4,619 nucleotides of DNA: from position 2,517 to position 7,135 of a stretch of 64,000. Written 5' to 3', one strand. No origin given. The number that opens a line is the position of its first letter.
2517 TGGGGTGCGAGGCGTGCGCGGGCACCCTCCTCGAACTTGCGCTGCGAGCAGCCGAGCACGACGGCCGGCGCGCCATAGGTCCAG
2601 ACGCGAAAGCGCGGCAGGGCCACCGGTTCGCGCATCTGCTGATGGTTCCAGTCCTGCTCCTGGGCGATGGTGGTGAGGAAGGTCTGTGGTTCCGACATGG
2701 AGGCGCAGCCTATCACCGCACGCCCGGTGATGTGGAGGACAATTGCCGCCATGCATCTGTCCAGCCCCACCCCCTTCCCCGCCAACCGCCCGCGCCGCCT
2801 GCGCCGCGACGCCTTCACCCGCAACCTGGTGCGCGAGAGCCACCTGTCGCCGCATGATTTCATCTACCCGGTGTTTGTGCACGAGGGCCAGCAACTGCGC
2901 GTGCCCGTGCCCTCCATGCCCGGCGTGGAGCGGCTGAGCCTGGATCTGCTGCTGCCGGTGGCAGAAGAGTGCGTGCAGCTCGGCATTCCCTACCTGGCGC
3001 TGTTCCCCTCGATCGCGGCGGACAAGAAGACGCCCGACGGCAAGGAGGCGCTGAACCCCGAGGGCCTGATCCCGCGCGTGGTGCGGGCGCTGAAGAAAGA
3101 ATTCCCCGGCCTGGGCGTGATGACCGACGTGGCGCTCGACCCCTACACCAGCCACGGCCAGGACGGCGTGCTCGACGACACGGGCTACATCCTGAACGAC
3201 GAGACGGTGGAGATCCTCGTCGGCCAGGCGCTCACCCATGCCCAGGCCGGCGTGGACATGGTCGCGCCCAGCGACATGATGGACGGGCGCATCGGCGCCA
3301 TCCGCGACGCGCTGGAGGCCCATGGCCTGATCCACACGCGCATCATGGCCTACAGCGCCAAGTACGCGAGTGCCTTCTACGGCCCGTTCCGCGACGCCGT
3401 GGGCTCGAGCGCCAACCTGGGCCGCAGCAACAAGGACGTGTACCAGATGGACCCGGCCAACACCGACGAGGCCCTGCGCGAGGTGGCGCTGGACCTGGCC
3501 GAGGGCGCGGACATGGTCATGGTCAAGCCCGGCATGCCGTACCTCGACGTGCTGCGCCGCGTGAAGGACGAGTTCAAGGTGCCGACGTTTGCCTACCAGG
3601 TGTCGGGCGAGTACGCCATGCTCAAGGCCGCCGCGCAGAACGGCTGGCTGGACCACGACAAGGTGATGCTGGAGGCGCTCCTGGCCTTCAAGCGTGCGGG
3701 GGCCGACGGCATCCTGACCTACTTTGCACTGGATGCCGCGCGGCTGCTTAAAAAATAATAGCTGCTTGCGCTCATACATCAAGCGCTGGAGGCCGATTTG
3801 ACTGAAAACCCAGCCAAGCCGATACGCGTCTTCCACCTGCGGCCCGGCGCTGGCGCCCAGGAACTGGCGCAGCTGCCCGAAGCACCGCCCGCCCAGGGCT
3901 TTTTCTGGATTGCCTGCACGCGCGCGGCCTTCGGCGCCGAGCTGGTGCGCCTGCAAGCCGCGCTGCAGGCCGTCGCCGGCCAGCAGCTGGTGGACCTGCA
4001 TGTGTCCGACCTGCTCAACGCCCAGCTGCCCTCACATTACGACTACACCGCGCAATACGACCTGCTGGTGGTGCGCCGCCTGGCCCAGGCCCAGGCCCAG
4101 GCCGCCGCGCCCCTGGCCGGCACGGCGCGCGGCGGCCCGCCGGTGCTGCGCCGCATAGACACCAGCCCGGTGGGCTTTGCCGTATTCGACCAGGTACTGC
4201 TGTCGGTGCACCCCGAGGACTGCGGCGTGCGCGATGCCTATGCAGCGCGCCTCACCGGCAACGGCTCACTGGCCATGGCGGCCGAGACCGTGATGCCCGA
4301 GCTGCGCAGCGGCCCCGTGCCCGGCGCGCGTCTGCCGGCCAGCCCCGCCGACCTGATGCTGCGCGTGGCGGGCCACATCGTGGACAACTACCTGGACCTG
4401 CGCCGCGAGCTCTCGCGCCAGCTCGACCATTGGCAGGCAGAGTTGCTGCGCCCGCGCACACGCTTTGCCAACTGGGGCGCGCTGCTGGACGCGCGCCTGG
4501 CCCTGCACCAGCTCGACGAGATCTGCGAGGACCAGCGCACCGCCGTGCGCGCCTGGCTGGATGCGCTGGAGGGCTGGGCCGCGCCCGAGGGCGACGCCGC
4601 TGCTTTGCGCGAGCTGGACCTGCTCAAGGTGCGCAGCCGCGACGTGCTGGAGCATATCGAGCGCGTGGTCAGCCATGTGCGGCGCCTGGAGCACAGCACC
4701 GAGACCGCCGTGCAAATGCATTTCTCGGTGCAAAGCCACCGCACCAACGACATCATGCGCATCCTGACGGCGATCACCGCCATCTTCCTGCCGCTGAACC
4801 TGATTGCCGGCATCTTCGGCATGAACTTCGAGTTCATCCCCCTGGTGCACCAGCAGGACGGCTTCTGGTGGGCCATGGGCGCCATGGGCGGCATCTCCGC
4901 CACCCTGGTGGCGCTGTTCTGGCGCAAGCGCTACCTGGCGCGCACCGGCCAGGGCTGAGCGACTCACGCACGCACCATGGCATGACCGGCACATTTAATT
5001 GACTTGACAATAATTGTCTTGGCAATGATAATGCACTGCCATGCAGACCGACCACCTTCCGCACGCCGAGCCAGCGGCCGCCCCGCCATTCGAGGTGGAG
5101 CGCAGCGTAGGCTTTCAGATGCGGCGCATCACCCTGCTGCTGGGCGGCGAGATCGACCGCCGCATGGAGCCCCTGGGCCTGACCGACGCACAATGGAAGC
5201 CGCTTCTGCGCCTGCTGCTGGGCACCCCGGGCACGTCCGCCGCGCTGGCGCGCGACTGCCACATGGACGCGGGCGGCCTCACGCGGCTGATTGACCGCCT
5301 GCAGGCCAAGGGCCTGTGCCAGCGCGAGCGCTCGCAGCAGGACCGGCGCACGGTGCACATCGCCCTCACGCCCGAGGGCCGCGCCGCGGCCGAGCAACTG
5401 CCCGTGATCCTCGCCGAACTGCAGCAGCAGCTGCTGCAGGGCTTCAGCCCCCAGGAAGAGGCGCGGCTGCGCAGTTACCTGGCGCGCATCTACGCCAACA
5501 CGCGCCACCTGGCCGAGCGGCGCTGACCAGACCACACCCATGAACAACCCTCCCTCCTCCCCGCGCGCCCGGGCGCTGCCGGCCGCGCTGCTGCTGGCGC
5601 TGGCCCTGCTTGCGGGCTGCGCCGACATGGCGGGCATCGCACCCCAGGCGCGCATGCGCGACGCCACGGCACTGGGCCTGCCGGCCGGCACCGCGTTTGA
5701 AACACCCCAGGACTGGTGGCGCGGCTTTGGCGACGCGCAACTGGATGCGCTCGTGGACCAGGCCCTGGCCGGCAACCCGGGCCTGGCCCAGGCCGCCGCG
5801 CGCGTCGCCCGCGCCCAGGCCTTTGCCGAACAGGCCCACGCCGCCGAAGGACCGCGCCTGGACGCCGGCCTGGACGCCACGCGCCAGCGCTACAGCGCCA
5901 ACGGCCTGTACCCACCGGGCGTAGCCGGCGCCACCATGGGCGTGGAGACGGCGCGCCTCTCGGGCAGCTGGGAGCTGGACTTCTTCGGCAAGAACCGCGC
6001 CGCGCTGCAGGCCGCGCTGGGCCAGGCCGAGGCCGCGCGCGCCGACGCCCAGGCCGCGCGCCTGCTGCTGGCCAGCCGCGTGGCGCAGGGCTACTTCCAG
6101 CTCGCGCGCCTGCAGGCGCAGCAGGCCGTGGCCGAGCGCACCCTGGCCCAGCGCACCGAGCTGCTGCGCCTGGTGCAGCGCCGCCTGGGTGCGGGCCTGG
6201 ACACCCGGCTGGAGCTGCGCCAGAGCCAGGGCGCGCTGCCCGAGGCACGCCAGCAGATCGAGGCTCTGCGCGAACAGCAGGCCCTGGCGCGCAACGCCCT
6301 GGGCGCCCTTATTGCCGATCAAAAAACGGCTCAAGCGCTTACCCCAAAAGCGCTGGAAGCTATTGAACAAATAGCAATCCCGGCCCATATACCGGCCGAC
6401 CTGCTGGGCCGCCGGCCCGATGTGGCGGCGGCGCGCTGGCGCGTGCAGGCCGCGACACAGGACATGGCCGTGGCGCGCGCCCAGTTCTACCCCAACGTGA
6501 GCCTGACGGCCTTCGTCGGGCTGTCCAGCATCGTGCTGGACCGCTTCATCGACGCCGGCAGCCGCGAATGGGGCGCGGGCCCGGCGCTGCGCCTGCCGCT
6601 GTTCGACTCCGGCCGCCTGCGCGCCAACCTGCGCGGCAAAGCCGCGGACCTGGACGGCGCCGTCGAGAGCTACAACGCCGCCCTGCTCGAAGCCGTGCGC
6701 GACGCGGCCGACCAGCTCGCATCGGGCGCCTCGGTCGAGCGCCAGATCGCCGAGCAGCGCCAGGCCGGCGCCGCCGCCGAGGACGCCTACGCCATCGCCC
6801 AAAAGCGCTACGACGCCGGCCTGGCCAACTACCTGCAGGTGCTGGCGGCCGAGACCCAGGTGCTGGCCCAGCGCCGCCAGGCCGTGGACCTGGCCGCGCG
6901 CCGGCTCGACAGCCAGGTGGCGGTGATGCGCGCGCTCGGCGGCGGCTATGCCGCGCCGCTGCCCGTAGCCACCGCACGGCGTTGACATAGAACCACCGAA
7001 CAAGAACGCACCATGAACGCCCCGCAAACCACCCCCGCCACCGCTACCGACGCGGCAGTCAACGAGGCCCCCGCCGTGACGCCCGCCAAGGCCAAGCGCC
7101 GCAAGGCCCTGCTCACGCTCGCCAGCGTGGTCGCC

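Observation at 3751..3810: Family of at least 12-13 copies of an AT-rich repeat of about 55-60 bp with two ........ cores, scattered through housekeeping genes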

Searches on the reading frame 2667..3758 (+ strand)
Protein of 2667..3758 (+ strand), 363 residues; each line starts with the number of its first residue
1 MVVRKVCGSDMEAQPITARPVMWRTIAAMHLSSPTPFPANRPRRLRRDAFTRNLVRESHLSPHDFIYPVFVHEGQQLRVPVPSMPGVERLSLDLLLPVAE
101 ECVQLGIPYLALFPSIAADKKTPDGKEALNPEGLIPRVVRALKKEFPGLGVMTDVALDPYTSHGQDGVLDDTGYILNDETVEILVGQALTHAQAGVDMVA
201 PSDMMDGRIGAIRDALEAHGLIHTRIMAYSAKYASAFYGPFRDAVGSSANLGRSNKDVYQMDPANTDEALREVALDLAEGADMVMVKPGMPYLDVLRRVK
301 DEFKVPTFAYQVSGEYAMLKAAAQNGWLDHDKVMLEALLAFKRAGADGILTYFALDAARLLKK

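Call 45: search_protein_families(library=pfam, proteins=[window:2667-3758:+], max_evalue=0.00001)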
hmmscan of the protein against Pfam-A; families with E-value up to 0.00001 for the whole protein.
window:2667-3758:+ (363 aa): 1 family
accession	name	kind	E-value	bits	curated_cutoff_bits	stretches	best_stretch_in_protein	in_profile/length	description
PF00490.27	ALAD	-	2.5e-139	464.3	24.6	1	40-359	2-316/317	Delta-aminolevulinic acid dehydratase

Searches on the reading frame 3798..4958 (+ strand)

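Call 45: search_protein_families(library=pfam, proteins=[window:3798-4958:+], max_evalue=0.00001)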
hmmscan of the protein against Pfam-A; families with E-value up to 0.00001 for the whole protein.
window:3798-4958:+ (386 aa): 1 family
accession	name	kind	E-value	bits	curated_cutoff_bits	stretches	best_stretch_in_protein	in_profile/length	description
PF01544.23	CorA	-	6.6e-36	124.6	27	1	55-375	16-291/292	CorA-like Mg2+ transporter protein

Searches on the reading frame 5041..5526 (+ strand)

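Call 77: search_protein_families(library=pfam, proteins=[window:5041-5526:+], max_evalue=0.00001)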
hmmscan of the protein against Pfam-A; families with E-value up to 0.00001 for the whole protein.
window:5041-5526:+ (161 aa): 3 families
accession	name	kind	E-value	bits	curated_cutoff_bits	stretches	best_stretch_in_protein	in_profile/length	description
PF01047.28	MarR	-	5.9e-09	36.1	24.6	1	47-105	1-59/59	MarR family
PF12802.13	MarR_2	-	6.6e-09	36.2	27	1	46-103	2-60/61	MarR family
PF22381.2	Staph_reg_Sar_Rot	-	3.6e-07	30.6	27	1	74-118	36-83/85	Transcriptional regulator SarA/Rot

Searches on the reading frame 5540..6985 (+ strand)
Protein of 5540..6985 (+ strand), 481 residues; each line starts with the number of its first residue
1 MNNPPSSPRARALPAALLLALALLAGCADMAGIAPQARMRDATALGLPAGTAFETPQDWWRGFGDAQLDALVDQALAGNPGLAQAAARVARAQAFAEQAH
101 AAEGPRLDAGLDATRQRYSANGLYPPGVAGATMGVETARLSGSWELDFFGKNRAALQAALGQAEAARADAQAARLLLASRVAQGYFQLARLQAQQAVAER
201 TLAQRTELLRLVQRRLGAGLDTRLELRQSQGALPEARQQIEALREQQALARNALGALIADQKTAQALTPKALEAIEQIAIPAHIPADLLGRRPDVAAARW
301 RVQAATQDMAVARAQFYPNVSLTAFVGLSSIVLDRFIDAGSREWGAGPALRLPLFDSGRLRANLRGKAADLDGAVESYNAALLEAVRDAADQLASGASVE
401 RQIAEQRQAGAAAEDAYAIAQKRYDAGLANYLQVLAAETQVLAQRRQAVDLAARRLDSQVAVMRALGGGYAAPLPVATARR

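Call 45: search_protein_families(library=pfam, proteins=[window:5540-6985:+], max_evalue=0.00001)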
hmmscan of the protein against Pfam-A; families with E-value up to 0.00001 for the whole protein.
window:5540-6985:+ (481 aa): 1 family
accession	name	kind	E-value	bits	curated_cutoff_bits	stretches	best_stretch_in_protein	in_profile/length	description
PF02321.23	OEP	-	6.9e-42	143.8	22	2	291-467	11-187/187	Outer membrane efflux protein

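Call 73: search_solved_structures(query=window:5540-6985:+, show_alignments=2, max_evalue=1e-10)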
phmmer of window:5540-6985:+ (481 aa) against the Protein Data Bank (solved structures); distinct sequences matched with E-value up to 1e-10: 15.
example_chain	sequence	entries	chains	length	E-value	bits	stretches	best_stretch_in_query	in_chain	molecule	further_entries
1yc9_A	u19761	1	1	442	1.1e-72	248.9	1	57-471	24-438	multidrug resistance protein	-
9j3d_A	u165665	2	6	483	1.8e-50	175.7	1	15-477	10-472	RND efflux system, OprJ-like protein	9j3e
5azs_A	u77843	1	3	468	2.1e-50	175.5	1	48-471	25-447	Outer membrane protein OprJ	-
1wp1_A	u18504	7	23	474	1.2e-49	173.1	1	44-471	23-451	Outer membrane protein oprM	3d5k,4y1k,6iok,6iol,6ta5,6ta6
6zre_A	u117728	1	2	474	6.1e-49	170.7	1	44-471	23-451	Outer membrane protein OprM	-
7akz_A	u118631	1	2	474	8.5e-48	166.9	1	44-471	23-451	Outer membrane protein OprM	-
9rmm_C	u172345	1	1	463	7.1e-46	160.6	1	20-471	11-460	Probable outer membrane lipoprotein SilC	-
9rmm_A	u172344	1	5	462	7.4e-46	160.5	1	20-471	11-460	Probable outer membrane lipoprotein SilC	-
3pik_A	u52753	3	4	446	2.7e-45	158.7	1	58-470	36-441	Cation efflux system protein cusC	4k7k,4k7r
4k34_A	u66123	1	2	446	2.7e-45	158.7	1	58-470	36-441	Cation efflux system protein CusC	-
5iuy_A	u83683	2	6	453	1.3e-43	153.2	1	41-471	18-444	Multidrug efflux outer membrane protein OprN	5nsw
5azo_A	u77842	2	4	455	1.8e-43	152.7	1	41-471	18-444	Multidrug efflux outer membrane protein OprN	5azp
6u94_A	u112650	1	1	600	8.9e-39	137.2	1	59-478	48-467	RND efflux system, outer membrane lipoprotein, NodT family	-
4mt4_A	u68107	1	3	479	3.7e-32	115.4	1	52-471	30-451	CmeC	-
4mt0_A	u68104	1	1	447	4.1e-31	112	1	58-470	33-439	MtrE protein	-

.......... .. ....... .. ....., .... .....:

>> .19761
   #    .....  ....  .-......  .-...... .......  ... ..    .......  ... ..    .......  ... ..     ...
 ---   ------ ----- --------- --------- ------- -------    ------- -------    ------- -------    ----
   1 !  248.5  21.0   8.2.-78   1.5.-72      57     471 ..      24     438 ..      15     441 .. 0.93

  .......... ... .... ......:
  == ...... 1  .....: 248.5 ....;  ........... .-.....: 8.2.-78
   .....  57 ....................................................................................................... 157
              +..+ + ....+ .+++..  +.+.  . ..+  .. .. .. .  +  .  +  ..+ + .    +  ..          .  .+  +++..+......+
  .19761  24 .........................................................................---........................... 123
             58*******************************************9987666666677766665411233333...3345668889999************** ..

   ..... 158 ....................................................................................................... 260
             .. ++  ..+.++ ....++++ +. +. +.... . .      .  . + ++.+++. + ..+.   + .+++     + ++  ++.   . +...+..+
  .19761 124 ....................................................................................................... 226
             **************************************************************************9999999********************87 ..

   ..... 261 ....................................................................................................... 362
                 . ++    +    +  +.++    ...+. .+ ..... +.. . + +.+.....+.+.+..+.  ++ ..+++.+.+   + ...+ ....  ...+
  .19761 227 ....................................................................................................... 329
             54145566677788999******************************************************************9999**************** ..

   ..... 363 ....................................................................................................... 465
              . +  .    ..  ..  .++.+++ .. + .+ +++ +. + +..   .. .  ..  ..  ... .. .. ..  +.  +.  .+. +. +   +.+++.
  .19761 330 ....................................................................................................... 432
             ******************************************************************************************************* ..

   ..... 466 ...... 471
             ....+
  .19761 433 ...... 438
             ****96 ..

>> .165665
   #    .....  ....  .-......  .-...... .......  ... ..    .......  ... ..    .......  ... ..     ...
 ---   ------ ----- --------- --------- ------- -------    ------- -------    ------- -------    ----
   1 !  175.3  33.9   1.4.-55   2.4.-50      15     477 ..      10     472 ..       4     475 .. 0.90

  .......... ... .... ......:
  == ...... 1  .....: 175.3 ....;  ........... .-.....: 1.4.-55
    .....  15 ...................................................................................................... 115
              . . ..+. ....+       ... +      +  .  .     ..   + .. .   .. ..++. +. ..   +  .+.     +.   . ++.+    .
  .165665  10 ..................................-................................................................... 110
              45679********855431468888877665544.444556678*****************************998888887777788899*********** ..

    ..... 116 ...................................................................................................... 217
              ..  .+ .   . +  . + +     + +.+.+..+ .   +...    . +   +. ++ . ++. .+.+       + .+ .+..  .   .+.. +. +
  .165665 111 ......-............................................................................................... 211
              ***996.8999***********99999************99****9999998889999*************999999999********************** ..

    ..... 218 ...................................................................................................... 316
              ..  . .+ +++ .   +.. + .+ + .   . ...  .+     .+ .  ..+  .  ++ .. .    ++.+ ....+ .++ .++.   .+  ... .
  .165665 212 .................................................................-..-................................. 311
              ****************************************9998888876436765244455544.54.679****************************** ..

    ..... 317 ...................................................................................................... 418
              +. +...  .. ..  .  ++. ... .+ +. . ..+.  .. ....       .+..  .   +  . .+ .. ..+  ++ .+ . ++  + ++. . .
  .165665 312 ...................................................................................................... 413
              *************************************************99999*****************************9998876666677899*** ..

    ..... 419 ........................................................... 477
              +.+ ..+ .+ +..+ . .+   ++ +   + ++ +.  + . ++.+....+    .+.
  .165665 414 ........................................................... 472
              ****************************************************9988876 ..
